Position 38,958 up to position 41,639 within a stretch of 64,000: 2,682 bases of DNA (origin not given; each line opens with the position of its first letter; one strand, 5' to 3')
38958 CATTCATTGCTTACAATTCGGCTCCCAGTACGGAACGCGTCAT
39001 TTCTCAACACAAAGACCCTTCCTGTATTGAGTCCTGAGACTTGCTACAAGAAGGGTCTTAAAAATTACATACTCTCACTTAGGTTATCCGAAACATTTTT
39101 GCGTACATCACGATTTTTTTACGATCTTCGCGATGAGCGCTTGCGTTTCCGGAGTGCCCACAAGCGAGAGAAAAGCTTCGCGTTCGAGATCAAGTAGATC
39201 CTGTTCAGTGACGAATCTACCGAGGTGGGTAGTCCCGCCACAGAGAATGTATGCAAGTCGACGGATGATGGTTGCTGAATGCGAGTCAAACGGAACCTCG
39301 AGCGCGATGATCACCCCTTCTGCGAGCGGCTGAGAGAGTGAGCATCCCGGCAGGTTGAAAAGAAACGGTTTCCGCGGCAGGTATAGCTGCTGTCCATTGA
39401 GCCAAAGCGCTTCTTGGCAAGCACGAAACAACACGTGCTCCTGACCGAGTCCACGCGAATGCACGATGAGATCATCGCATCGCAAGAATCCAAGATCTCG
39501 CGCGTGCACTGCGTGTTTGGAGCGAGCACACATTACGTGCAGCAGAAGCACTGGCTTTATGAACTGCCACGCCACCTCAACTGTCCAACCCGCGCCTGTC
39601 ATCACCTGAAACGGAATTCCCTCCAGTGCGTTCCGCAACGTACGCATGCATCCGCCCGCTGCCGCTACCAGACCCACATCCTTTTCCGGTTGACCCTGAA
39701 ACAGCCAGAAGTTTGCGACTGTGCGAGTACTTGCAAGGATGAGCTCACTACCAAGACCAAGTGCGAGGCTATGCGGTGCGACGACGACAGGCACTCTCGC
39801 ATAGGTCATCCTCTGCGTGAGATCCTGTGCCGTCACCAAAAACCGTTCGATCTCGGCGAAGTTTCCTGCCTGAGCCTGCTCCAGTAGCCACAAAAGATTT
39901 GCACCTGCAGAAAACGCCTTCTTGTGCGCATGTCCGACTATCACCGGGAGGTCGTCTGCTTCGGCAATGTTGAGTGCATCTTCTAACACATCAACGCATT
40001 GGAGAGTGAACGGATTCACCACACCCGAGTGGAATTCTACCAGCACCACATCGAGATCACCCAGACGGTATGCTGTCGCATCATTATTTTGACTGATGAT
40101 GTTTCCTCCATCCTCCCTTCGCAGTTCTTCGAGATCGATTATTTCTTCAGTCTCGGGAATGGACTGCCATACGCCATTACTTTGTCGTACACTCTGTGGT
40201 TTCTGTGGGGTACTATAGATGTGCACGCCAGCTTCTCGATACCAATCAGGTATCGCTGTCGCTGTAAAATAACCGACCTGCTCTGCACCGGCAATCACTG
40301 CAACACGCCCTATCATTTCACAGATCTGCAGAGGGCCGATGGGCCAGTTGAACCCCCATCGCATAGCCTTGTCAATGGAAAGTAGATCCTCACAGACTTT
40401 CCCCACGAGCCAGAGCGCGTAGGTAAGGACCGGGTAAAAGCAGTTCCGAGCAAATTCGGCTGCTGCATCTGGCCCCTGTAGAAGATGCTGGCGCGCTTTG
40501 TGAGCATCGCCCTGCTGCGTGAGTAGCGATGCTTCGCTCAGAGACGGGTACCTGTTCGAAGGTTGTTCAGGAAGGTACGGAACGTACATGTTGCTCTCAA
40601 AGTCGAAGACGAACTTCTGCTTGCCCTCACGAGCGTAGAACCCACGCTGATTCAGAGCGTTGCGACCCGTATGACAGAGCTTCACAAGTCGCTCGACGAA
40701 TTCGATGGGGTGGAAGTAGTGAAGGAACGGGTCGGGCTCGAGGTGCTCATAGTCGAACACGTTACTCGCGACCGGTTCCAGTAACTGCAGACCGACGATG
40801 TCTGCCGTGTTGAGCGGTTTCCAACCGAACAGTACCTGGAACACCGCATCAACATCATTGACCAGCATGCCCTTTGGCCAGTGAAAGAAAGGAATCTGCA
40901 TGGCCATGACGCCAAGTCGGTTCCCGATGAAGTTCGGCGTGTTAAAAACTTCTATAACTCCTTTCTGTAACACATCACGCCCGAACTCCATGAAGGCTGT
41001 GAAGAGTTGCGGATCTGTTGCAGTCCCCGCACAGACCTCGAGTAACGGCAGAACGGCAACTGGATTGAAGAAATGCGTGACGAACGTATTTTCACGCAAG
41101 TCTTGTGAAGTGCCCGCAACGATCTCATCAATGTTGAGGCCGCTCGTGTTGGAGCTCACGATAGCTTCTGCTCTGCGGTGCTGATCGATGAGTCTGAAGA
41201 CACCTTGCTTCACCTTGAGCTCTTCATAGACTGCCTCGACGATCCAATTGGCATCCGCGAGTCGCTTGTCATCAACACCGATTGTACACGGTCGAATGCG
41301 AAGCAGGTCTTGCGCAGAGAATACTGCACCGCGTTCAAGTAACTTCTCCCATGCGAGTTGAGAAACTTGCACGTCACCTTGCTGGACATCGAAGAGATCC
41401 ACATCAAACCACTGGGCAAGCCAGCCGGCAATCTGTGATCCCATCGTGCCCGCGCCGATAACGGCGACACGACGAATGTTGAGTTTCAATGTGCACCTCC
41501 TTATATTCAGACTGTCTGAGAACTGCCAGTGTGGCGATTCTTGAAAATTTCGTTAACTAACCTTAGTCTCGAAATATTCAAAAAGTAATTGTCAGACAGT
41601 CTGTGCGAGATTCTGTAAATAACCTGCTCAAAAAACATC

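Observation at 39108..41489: GC-rich 3-hydroxyacyl-CoA dehydrogenase / enoyl-CoA hydratase fusion gene: a probable horizontal acquisition with no metabolic context in the window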

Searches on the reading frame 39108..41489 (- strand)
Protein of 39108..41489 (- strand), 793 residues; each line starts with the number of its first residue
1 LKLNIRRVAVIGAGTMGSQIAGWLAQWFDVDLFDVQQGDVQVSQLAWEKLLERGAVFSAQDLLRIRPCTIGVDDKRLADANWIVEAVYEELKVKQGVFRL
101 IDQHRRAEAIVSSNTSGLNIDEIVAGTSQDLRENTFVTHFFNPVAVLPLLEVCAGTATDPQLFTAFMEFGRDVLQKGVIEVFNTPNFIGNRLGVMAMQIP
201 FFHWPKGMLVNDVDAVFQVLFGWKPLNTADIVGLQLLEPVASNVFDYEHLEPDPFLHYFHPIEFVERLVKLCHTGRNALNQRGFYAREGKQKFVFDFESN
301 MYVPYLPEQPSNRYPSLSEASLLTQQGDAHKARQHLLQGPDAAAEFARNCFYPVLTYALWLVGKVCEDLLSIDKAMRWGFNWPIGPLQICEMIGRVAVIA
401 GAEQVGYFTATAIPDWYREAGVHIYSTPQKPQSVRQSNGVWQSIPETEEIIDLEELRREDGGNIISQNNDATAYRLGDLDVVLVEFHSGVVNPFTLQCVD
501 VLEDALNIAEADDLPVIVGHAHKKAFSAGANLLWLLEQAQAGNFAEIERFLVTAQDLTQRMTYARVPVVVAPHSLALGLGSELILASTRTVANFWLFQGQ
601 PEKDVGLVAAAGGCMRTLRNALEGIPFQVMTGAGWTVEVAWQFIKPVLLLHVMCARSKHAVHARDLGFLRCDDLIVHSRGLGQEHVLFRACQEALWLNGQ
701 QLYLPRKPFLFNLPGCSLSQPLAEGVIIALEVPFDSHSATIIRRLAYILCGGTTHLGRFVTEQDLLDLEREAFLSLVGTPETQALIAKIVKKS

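Call 3: search_protein_families(library=pfam, proteins=[window:39108-41489:-], max_evalue=0.01)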
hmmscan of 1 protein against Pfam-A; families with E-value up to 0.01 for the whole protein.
window:39108-41489:- (793 aa): 4 families
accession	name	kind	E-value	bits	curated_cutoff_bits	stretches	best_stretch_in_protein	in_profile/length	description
PF02737.24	3HCDH_N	-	3.4e-37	128.5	22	1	8-181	2-177/180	3-hydroxyacyl-CoA dehydrogenase, NAD binding domain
PF00725.27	3HCDH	-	3.9e-10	40.5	22.1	2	350-397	7-54/97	3-hydroxyacyl-CoA dehydrogenase, C-terminal domain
PF00378.25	ECH_1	-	1.3e-07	31.7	27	1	481-619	6-142/251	Enoyl-CoA hydratase/isomerase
PF16113.10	ECH_2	-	5.3e-07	29.9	27.2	1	491-619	12-141/335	Enoyl-CoA hydratase/isomerase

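Call 4: search_protein_families(library=ncbifam, proteins=[window:39108-41489:-], max_evalue=0.01)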
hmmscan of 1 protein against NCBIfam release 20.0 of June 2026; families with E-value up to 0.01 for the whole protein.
window:39108-41489:- (793 aa): 44 families (the best 25 are shown)
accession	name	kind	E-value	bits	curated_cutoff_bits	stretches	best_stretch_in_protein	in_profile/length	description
NF052272.1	Staph_FadB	exception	4.4e-78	263.2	999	1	4-792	2-746/752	3-hydroxyacyl-CoA dehydrogenase/crotonase FadB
NF008727.0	PRK11730.1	equivalog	1.6e-40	139.1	870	2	5-235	313-547/717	fatty acid oxidation complex subunit alpha FadB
NF006124.0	PRK08268.1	subfamily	2.3e-39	135.7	508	2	3-291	5-291/507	3-hydroxyacyl-CoA dehydrogenase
NF004474.0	PRK05808.1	subfamily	6.8e-39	133.8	408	2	4-285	2-280/283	3-hydroxybutyryl-CoA dehydrogenase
NF005875.0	PRK07819.1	subfamily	1.5e-35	123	319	2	3-286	3-285/287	3-hydroxybutyryl-CoA dehydrogenase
NF006722.0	PRK09260.1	equivalog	9.1e-34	117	429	2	5-291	2-285/289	3-hydroxyacyl-CoA dehydrogenase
NF008363.0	PRK11154.1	equivalog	2e-31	108.9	869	2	4-289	308-588/708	fatty acid oxidation complex subunit alpha FadJ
TIGR02437.1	FadB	equivalog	3.7e-31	108.2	933.55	2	6-234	314-546/714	fatty acid oxidation complex subunit alpha FadB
NF005715.0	PRK07530.1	equivalog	7.8e-30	104.2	420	2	4-286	3-282/292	3-hydroxybutyryl-CoA dehydrogenase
TIGR02279.1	PaaC-3OHAcCoADH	equivalog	1.1e-28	100.4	669.4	1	4-193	4-195/503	3-hydroxyacyl-CoA dehydrogenase PaaH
NF004699.0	PRK06035.1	equivalog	6.7e-25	87.8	500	1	4-246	2-252/294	3-hydroxyacyl-CoA dehydrogenase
TIGR02440.1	FadJ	equivalog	3.5e-23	81.8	968.45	2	4-238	303-541/699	fatty acid oxidation complex subunit alpha FadJ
NF042925.1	FHMPC_DH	equivalog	1.2e-20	74.1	500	1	7-242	2-244/304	5-formyl-3-hydroxy-2-methylpyridine 4-carboxylate 5-dehydrogenase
TIGR02441.1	fa_ox_alpha_mit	equivalog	5.4e-20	71.1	964.65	2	3-244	333-577/737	fatty acid oxidation complex subunit alpha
NF006143.0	PRK08293.1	equivalog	1.3e-19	70.6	312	1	4-242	3-249/291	3-hydroxyacyl-CoA dehydrogenase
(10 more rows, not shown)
